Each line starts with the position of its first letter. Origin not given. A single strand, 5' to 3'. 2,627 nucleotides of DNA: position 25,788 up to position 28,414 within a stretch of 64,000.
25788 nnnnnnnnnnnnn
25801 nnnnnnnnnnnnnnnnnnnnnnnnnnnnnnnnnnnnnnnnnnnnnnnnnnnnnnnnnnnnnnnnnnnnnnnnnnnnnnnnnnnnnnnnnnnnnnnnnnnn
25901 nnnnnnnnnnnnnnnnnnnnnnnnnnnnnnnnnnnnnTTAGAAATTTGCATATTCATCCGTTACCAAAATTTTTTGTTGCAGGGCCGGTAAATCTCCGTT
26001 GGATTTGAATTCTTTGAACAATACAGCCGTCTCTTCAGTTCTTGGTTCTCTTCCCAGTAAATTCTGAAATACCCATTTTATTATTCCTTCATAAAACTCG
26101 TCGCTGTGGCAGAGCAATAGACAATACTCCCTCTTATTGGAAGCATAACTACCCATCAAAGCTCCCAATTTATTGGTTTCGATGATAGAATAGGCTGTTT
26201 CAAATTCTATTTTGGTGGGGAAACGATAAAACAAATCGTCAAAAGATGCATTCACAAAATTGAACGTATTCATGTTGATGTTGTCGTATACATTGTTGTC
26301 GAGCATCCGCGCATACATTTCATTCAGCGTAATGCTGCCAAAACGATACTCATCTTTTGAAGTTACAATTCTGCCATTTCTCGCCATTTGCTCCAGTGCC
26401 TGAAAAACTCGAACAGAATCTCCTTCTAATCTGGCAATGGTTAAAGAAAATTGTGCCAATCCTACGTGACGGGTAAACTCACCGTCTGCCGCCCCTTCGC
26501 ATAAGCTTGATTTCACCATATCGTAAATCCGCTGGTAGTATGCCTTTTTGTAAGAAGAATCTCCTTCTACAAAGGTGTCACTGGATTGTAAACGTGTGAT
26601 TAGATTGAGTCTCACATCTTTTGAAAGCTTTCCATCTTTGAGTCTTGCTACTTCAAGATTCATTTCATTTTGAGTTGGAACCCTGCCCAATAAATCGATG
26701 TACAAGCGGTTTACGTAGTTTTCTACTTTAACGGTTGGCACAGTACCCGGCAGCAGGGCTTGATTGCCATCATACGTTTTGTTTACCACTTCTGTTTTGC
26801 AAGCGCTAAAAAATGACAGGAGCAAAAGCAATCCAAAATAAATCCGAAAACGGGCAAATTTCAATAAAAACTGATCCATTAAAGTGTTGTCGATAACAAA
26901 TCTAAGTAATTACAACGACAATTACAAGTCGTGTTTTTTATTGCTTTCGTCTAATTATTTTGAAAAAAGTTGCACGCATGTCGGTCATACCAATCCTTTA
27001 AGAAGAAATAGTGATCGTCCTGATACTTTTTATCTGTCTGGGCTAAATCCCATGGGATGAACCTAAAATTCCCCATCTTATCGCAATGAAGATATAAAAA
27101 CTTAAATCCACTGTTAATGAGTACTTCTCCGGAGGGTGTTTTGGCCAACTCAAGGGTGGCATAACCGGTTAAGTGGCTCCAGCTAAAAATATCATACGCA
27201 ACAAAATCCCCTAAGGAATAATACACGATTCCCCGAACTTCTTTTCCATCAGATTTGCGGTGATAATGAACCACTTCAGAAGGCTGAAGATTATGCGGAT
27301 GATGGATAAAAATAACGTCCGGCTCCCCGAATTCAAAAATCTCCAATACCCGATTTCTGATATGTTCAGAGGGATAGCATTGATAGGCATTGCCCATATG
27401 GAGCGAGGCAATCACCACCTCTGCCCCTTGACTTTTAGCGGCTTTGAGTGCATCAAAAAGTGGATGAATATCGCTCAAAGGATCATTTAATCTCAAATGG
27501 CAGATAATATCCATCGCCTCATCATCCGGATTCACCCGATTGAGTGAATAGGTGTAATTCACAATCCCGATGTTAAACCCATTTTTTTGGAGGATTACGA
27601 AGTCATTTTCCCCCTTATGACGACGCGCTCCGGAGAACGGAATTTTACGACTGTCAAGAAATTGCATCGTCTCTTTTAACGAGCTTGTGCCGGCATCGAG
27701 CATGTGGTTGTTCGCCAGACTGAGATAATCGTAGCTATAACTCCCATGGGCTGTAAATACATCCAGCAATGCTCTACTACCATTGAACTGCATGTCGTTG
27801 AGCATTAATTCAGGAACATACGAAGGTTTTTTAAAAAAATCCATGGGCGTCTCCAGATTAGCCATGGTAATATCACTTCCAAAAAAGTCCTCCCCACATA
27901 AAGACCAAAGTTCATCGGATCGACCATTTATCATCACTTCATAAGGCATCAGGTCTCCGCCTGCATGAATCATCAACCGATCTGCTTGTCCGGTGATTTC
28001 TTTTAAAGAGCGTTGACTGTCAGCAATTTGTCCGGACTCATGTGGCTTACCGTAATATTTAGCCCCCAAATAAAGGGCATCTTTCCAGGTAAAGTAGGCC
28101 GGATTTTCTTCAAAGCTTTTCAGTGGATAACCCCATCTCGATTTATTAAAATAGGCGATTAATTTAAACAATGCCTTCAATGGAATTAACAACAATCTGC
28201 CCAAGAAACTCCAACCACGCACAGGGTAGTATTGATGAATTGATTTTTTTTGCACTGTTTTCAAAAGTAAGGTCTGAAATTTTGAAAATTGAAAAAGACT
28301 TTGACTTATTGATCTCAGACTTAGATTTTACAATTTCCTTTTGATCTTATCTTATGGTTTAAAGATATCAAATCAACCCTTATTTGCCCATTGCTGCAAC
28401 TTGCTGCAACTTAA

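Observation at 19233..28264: Co-directional, translationally coupled operon: four small lipoproteins and a DUF1501 protein feeding into a CUB/CHU_C giant adhesin, with a CapA-like phosphoesterase 71 bp upstream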

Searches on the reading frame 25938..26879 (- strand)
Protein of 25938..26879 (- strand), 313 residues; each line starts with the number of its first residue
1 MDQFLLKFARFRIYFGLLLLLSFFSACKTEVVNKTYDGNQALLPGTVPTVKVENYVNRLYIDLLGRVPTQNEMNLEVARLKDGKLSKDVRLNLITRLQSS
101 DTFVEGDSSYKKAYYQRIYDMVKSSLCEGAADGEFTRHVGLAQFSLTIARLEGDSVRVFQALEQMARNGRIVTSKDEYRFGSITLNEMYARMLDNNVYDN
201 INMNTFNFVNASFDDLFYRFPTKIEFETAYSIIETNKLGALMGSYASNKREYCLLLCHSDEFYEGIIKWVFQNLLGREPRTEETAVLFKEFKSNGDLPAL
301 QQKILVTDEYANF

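Call 3: search_protein_families(library=pfam, proteins=[window:25938-26879:-], max_evalue=1)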
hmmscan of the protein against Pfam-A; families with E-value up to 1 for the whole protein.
window:25938-26879:- (313 aa): 5 families
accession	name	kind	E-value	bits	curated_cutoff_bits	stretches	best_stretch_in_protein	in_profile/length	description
PF13946.11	DUF4214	-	0.00018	22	23.2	1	50-87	18-55/72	Domain of unknown function (DUF4214)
PF00427.26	PBS_linker_poly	-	0.00046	20.7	28.7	1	266-312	69-115/126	Phycobilisome Linker polypeptide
PF18780.6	HNH_repeat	-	0.02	15.7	26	1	63-76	16-28/54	Homing endonuclease associated repeat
PF07583.16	PSCyt2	-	0.085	13.2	29.8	1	48-104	19-70/209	Protein of unknown function (DUF1549)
PF22798.2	DUF5817_CT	-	0.086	13.1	29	1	158-179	32-53/54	DUF5817, C-terminal domain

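Call 4: search_protein_families(library=ncbifam, proteins=[window:25938-26879:-], max_evalue=1)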
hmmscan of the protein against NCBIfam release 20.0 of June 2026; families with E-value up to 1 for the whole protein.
window:25938-26879:- (313 aa): 0 families

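Call 63: search_protein_families(library=pfam, alignment_id=A3, max_evalue=1)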
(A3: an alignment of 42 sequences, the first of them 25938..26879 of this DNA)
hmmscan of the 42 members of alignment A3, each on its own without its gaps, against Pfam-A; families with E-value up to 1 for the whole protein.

A. member 1, window:25938-26879:- (313 aa): 5 families
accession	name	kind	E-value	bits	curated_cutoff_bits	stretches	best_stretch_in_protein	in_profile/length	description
PF13946.11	DUF4214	-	0.00018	22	23.2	1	50-87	18-55/72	Domain of unknown function (DUF4214)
PF00427.26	PBS_linker_poly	-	0.00046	20.7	28.7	1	266-312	69-115/126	Phycobilisome Linker polypeptide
PF18780.6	HNH_repeat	-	0.02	15.7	26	1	63-76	16-28/54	Homing endonuclease associated repeat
PF07583.16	PSCyt2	-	0.085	13.2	29.8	1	48-104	19-70/209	Protein of unknown function (DUF1549)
PF22798.2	DUF5817_CT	-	0.086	13.1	29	1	158-179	32-53/54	DUF5817, C-terminal domain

B. families by the number of members that match (of 42 scanned): 20 families
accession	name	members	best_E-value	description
PF13946.11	DUF4214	27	2.2e-05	Domain of unknown function (DUF4214)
PF00427.26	PBS_linker_poly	21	6.9e-09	Phycobilisome Linker polypeptide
PF07583.16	PSCyt2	16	0.00012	Protein of unknown function (DUF1549)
PF07587.16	PSD1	3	0.024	Protein of unknown function (DUF1553)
PF18780.6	HNH_repeat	2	0.02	Homing endonuclease associated repeat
PF04539.22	Sigma70_r3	2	0.064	Sigma-70 region 3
PF24236.1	Tea_helical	2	0.11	Telomere ends associated alpha-helical domain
PF10370.14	Rv2993c-like_N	1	0.051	Rv2993c-like, N-terminal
PF04911.17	ATP-synt_J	1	0.053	ATP synthase j chain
PF18215.6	Rtt106_N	1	0.062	Histone chaperone Rtt106 N-terminal domain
PF00191.25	Annexin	1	0.065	Annexin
PF22798.2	DUF5817_CT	1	0.086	DUF5817, C-terminal domain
PF19024.5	DUF5750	1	0.13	Family of unknown function (DUF5750)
PF18495.6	VbhA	1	0.14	Antitoxin VbhA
PF04275.20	P-mevalo_kinase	1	0.17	Phosphomevalonate kinase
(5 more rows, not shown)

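Call 78: search_solved_structures(query=A3, max_evalue=10, show_alignments=2)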
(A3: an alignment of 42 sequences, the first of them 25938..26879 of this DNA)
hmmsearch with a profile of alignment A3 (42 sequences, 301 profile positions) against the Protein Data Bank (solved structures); distinct sequences matched with E-value up to 10: 36.
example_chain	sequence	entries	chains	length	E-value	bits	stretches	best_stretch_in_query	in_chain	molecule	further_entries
8imk_1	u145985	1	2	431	9.2e-05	24.9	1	254-300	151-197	ApcH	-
7eyd_09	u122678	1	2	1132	0.00018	23.9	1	254-300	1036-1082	Phycobiliprotein ApcE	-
7vea_aM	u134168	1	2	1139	0.0014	21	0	254-300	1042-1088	Phycobiliprotein ApcE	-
7y7a_e5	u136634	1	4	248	0.0022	20.4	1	256-300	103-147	Phycobilisome 31.8 kDa linker polypeptide, phycoerythrin-associated, rod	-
9k9w_a9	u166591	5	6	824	0.0026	20.1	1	155-215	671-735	Glr1262 protein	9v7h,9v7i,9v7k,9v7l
6kgx_e3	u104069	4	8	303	0.0035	19.7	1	256-300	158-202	LR2 | Phycobilisome 31.8 kDa linker polypeptide, phycoerythrin-associated, rod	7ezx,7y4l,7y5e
3osj_A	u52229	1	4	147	0.0092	18.3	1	256-301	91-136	Phycobilisome LCM core-membrane linker polypeptide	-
2l06_A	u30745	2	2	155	0.011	18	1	256-301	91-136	Phycobilisome LCM core-membrane linker polypeptide | Phycobiliprotein ApcE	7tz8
8imi_0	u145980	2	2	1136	0.015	17.7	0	253-300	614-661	ApcE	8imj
9wg7_N2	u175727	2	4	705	0.082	15.2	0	253-301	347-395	Phycobiliprotein ApcE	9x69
7sc7_BD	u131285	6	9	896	0.1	14.9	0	256-301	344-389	Phycobiliprotein ApcE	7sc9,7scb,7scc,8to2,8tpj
9q8o_A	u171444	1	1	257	0.25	13.6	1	62-144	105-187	ATP-dependent molecular chaperone HSP82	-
7ext_03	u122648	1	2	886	0.25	13.6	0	256-301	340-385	Phycobiliprotein ApcE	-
1usu_A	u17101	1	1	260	0.25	13.6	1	62-144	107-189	HEAT SHOCK PROTEIN HSP82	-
1usv_A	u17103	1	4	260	0.26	13.6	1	62-144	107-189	HEAT SHOCK PROTEIN HSP82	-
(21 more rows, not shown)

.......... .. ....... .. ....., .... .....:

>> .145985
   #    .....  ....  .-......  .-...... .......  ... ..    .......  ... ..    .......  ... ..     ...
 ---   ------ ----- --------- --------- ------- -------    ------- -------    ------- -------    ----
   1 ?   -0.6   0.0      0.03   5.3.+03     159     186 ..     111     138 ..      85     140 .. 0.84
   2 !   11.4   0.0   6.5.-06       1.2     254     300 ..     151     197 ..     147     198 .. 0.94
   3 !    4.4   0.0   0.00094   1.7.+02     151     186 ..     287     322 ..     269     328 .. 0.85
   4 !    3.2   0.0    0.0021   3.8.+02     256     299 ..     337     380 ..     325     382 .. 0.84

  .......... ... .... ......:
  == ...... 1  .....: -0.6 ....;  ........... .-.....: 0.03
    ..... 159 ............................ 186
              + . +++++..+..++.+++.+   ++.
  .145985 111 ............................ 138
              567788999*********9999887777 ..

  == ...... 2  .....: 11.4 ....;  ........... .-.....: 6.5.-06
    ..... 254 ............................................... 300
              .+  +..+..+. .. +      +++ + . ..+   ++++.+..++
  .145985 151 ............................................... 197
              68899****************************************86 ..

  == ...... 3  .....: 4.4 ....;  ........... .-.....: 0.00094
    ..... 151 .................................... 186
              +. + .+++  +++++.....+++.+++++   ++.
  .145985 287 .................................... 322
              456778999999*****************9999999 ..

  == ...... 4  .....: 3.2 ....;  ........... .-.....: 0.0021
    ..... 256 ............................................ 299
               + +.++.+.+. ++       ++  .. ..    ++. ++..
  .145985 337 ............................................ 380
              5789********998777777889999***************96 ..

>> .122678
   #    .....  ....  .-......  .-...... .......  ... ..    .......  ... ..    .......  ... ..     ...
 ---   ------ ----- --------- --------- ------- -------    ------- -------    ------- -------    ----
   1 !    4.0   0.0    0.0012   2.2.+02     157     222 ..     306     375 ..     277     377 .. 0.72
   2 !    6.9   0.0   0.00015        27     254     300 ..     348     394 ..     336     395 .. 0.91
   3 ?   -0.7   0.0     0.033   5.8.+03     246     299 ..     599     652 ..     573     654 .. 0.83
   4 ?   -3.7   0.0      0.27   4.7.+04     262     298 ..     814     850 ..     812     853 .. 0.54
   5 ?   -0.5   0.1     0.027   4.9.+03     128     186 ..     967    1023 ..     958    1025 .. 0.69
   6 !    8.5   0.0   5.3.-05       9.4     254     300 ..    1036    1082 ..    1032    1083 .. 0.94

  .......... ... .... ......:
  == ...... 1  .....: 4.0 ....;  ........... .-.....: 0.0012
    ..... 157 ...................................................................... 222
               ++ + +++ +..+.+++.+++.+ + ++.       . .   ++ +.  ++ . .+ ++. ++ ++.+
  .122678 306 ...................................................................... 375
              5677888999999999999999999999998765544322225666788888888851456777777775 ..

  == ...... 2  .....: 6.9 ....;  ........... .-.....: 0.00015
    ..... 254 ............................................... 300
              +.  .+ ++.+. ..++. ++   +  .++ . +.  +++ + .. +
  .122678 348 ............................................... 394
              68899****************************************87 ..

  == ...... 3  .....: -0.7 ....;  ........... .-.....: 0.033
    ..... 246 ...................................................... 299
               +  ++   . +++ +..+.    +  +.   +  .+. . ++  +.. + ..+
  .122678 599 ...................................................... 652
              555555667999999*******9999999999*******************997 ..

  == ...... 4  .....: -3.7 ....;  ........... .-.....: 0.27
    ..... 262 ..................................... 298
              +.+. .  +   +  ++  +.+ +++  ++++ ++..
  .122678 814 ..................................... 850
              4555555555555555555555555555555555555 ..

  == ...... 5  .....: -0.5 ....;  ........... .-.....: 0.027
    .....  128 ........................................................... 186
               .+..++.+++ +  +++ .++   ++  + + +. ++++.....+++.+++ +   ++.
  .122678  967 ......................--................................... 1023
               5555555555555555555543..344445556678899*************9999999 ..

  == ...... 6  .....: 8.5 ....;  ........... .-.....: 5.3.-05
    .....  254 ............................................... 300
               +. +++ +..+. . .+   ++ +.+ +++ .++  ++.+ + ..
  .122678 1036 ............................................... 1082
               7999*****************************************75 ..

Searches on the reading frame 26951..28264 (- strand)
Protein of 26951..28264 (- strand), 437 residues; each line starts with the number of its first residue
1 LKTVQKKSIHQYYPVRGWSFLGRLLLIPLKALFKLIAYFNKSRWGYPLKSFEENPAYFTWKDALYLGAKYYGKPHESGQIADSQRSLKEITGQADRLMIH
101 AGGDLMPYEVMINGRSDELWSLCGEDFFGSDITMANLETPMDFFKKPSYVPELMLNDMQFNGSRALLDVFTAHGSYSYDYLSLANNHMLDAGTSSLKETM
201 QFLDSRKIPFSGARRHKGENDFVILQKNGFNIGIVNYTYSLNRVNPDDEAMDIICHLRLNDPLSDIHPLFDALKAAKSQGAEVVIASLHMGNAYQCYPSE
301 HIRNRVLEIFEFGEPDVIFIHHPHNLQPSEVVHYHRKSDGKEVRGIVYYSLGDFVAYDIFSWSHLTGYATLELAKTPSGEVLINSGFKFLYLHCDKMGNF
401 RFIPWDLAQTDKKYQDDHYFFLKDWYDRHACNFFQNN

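Call 3: search_protein_families(library=pfam, proteins=[window:26951-28264:-], max_evalue=1)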
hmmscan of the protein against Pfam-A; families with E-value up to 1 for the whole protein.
window:26951-28264:- (437 aa): 1 family
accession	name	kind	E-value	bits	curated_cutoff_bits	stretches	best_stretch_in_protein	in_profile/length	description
PF09587.15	PGA_cap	-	6.2e-37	127.9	27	1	102-356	5-253/255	Bacterial capsule synthesis protein PGA_cap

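Call 4: search_protein_families(library=ncbifam, proteins=[window:26951-28264:-], max_evalue=1)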
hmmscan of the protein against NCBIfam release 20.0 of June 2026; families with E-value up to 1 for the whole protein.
window:26951-28264:- (437 aa): 2 families
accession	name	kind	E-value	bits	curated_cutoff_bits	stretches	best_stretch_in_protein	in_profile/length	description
NF038314.1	epimerase_MslH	equivalog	5.5e-07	28.3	700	1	167-213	71-114/439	lasso peptide C-terminal Trp epimerase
NF006938.0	PRK09420.1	equivalog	0.1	10.9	486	1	276-339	213-275/648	bifunctional 2',3'-cyclic-nucleotide 2'-phosphodiesterase/3'-nucleotidase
